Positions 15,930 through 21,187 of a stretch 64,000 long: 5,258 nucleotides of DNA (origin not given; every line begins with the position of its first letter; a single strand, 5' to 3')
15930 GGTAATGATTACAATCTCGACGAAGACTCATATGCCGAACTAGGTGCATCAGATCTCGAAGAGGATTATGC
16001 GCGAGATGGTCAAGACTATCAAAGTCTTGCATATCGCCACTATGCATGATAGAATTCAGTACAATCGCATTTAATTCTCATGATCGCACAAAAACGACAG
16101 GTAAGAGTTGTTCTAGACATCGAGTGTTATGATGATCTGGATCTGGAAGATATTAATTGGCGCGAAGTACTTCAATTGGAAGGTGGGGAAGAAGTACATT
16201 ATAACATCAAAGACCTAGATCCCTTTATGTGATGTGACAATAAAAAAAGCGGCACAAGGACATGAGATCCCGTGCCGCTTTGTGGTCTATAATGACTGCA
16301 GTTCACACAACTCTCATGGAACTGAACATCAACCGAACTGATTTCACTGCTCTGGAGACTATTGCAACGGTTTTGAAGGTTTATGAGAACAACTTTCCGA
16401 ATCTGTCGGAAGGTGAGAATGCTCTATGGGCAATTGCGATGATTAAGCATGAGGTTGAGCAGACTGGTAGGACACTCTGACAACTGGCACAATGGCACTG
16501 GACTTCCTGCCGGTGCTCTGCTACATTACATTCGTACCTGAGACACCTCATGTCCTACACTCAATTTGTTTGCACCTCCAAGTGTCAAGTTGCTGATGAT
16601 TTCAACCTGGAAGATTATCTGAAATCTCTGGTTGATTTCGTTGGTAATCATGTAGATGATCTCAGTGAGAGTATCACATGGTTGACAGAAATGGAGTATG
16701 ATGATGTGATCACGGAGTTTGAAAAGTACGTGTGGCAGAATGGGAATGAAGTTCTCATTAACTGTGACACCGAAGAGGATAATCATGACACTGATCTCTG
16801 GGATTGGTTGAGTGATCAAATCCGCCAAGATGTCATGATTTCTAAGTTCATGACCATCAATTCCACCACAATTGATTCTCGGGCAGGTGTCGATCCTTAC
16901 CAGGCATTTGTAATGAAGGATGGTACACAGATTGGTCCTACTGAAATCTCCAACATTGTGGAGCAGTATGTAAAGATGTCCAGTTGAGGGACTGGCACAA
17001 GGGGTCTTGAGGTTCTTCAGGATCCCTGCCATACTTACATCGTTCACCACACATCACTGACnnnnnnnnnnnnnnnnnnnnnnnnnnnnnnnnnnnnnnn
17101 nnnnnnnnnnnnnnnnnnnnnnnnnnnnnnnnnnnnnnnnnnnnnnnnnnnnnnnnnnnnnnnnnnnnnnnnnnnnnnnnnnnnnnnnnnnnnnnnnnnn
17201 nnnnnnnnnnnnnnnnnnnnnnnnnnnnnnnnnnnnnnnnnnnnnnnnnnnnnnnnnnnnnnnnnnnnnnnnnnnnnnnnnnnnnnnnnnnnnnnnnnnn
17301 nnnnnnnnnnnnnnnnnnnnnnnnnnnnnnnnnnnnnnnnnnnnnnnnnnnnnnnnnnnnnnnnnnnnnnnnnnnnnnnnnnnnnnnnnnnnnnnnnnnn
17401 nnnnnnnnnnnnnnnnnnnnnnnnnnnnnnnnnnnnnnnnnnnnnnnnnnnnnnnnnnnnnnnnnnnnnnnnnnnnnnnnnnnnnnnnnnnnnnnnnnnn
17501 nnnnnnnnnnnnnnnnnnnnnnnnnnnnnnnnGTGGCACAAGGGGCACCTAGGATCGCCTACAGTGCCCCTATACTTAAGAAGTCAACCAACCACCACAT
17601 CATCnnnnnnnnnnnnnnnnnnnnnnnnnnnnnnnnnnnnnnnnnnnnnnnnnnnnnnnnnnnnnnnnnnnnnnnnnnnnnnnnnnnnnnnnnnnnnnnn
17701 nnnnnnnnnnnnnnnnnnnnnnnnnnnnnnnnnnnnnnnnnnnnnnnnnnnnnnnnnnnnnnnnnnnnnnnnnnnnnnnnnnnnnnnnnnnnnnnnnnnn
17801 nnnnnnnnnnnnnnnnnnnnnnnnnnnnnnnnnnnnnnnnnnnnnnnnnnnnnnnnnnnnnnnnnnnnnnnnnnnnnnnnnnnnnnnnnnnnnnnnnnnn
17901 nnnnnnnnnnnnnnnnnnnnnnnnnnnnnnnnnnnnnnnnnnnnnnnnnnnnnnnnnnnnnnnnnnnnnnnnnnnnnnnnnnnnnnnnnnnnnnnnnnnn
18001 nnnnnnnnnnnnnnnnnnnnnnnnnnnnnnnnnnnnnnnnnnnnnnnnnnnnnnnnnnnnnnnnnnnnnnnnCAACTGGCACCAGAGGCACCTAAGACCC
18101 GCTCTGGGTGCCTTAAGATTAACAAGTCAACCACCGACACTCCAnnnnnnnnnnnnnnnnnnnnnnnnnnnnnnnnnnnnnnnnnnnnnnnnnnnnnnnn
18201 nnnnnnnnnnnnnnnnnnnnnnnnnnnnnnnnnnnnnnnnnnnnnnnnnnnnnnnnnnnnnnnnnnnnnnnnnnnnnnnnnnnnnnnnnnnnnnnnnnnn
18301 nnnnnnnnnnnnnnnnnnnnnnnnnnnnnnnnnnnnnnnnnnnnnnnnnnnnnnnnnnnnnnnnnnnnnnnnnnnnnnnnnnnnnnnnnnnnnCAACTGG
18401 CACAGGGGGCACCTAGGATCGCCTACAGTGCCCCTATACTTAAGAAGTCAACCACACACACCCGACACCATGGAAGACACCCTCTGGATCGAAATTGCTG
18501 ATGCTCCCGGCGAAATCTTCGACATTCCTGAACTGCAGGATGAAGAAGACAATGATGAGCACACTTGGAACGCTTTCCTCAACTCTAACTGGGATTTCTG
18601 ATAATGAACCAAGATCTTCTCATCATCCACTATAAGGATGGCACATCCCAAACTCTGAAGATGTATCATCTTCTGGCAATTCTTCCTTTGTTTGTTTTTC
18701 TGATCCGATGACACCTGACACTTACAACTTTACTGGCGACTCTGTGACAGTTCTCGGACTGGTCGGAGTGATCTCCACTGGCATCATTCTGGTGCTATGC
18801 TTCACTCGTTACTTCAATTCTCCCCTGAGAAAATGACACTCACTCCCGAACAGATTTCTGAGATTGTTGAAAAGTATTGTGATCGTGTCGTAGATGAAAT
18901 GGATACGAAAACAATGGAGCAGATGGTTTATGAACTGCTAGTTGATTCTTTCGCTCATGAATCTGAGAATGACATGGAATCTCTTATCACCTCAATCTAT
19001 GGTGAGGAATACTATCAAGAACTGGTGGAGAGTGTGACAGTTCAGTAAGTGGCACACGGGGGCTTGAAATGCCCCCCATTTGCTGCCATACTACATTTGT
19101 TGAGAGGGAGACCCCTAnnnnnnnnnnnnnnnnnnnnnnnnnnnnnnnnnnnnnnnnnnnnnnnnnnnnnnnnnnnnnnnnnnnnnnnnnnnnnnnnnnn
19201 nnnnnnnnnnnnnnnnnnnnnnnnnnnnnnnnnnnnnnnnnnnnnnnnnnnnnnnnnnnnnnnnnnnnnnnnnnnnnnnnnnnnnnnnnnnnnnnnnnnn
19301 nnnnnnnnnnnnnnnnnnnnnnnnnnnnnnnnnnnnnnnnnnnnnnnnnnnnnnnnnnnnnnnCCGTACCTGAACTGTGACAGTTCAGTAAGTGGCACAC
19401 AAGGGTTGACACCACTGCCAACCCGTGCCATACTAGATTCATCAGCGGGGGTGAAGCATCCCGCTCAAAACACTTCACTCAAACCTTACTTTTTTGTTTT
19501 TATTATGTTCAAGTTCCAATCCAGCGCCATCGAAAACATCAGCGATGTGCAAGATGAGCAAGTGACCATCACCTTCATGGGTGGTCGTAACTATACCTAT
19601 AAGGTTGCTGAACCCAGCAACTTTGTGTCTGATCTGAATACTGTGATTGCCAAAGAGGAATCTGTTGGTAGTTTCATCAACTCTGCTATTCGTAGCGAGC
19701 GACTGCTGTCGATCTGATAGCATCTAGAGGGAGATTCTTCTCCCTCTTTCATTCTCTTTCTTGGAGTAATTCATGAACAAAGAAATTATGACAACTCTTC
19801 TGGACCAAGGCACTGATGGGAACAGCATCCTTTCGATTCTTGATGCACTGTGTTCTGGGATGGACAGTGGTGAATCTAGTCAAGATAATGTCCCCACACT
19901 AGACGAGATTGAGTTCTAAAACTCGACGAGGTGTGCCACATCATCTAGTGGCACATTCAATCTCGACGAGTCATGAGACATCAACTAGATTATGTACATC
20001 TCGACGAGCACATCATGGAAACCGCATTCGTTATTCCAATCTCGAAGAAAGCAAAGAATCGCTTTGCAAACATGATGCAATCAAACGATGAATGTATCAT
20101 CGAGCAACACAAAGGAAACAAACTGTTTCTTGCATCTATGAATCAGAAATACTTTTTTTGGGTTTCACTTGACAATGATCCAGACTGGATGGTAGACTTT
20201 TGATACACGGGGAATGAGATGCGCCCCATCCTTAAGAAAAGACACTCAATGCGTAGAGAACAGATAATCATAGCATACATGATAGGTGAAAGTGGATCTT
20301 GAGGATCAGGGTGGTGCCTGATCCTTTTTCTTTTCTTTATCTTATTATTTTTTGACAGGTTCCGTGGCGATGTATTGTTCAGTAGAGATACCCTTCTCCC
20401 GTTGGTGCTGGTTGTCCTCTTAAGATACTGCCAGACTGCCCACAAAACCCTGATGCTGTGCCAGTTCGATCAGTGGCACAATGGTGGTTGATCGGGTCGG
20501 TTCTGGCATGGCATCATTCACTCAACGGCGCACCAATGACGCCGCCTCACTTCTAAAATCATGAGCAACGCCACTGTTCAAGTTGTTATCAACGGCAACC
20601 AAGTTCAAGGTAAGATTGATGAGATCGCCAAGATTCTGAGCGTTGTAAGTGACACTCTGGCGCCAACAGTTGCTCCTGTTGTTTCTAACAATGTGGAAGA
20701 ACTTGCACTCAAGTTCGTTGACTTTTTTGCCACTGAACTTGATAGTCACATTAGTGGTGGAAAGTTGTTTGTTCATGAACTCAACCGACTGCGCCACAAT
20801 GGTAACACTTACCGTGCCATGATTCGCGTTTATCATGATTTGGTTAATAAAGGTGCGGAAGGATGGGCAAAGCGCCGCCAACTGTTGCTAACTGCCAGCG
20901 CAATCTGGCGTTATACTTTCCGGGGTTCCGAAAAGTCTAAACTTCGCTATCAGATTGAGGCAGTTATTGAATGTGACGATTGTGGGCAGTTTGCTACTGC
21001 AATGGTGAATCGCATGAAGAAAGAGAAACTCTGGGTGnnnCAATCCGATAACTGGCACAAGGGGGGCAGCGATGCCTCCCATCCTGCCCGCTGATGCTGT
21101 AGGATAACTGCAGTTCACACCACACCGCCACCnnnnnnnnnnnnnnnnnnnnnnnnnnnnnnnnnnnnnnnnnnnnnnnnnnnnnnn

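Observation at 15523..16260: Iteron array plus AT-rich tract in a 740-bp gene-free gap: candidate replication origin or regulator-binding array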

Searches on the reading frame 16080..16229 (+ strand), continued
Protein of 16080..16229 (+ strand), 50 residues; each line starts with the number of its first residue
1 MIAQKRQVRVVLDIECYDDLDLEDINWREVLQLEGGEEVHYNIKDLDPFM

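Call 102: get_annotated_region(hit=H37, flank=1500)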
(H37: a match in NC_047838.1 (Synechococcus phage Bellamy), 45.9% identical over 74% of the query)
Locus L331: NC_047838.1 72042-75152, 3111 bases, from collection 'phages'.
description: Synechococcus phage Bellamy, complete genome.
organism: Synechococcus phage Bellamy (NCBI taxid 2023996)
taxonomy: Viruses; Duplodnaviria; Heunggongvirae; Uroviricota; Caudoviricetes; Kyanoviridae; Bellamyvirus; Bellamyvirus bellamy
host: Synechococcus str. WH8109; source: seawater; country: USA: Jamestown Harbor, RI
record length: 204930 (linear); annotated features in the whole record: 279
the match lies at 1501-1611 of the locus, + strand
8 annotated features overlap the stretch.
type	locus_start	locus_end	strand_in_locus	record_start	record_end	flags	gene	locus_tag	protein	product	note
CDS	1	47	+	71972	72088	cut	99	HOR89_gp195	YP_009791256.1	hypothetical protein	-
CDS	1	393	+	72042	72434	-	100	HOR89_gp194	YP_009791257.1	hypothetical protein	-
CDS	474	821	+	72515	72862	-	101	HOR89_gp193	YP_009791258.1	hypothetical protein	-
CDS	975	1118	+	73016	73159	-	102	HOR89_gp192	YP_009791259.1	hypothetical protein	-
CDS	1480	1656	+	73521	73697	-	103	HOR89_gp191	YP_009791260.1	hypothetical protein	-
CDS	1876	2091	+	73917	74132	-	104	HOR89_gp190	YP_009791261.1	hypothetical protein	-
CDS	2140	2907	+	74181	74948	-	105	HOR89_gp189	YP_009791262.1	hypothetical protein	-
CDS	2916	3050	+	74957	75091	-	106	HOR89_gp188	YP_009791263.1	hypothetical protein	-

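Call 103: get_annotated_region(hit=H34, flank=1500)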
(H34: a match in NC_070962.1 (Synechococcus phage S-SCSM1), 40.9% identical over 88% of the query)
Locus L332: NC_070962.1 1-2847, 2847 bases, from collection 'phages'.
description: Synechococcus phage S-SCSM1, complete genome.
organism: Synechococcus phage S-SCSM1 (NCBI taxid 2588487)
taxonomy: Viruses; Duplodnaviria; Heunggongvirae; Uroviricota; Caudoviricetes; Kyanoviridae; Zhoulongquanvirus; Zhoulongquanvirus esscess
host: Synechococcus sp. WH 7803; source: -; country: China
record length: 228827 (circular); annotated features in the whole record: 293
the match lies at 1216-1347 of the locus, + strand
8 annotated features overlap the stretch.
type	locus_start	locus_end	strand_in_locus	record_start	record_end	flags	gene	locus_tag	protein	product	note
CDS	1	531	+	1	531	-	-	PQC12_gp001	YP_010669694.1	2OG-Fe(II) oxygenase superfamily protein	-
CDS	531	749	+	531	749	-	-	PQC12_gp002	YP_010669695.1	hypothetical protein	-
CDS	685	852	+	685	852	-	-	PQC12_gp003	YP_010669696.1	hypothetical protein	-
CDS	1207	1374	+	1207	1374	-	-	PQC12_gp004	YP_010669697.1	hypothetical protein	-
CDS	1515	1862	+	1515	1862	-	-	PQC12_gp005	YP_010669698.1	hypothetical protein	-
CDS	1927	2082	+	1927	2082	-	-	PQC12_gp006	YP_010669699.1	hypothetical protein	-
CDS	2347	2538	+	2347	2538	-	-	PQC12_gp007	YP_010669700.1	hypothetical protein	-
CDS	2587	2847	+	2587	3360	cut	-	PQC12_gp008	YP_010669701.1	hypothetical protein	-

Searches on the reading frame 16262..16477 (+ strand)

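Call 56: search_protein_families(library=pfam, proteins=[window:16262-16477:+], max_evalue=1)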
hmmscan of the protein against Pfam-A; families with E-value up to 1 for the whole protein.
window:16262-16477:+ (72 aa): 2 families
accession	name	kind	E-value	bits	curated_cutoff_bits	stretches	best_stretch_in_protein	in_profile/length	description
PF17519.7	DUF5444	-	0.15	12.5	25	1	39-61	21-47/62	Family of unknown function (DUF5444)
PF02463.25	SMC_N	-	0.24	11.2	40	1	18-61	108-150/220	RecF/RecN/SMC N terminal domain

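Call 97: search_protein_families(library=phrogs, proteins=[window:16262-16477:+], max_evalue=0.01)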
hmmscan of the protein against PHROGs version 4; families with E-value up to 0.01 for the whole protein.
window:16262-16477:+ (72 aa): 0 families

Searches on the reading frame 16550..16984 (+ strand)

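Call 56: search_protein_families(library=pfam, proteins=[window:16550-16984:+], max_evalue=1)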
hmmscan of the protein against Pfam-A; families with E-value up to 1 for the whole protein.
window:16550-16984:+ (145 aa): 1 family
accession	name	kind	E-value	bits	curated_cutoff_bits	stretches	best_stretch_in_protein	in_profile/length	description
PF12566.14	DUF3748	-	0.12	12.9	27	1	78-127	22-70/123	Protein of unknown function (DUF3748)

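Call 97: search_protein_families(library=phrogs, proteins=[window:16550-16984:+], max_evalue=0.01)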
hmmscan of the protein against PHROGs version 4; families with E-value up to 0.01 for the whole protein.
window:16550-16984:+ (145 aa): 1 family
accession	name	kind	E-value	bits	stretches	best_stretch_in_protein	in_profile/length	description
phrog_11146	-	unknown function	0.0091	17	0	19-65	20-63/82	-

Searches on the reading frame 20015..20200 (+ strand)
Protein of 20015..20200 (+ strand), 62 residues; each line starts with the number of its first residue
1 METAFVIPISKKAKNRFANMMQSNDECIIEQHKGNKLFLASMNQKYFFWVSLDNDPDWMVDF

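Call 56: search_protein_families(library=pfam, proteins=[window:20015-20200:+], max_evalue=1)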
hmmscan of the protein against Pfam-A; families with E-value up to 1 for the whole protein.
window:20015-20200:+ (62 aa): 0 families

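Call 97: search_protein_families(library=phrogs, proteins=[window:20015-20200:+], max_evalue=0.01)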
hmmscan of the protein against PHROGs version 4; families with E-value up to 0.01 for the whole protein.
window:20015-20200:+ (62 aa): 1 family
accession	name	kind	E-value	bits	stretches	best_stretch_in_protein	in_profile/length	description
phrog_1653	-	unknown function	4.5e-15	56.8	1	6-60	8-61/63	-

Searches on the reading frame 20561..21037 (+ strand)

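Call 83: search_protein_families(library=pfam, proteins=[window:20561-21037:+], max_evalue=0.1)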
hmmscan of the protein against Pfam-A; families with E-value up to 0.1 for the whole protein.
window:20561-21037:+ (159 aa): 1 family
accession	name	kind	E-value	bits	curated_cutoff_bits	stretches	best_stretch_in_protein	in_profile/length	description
PF11050.13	Viral_env_E26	-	0.081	12.7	25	0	29-118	34-123/225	Virus envelope protein E26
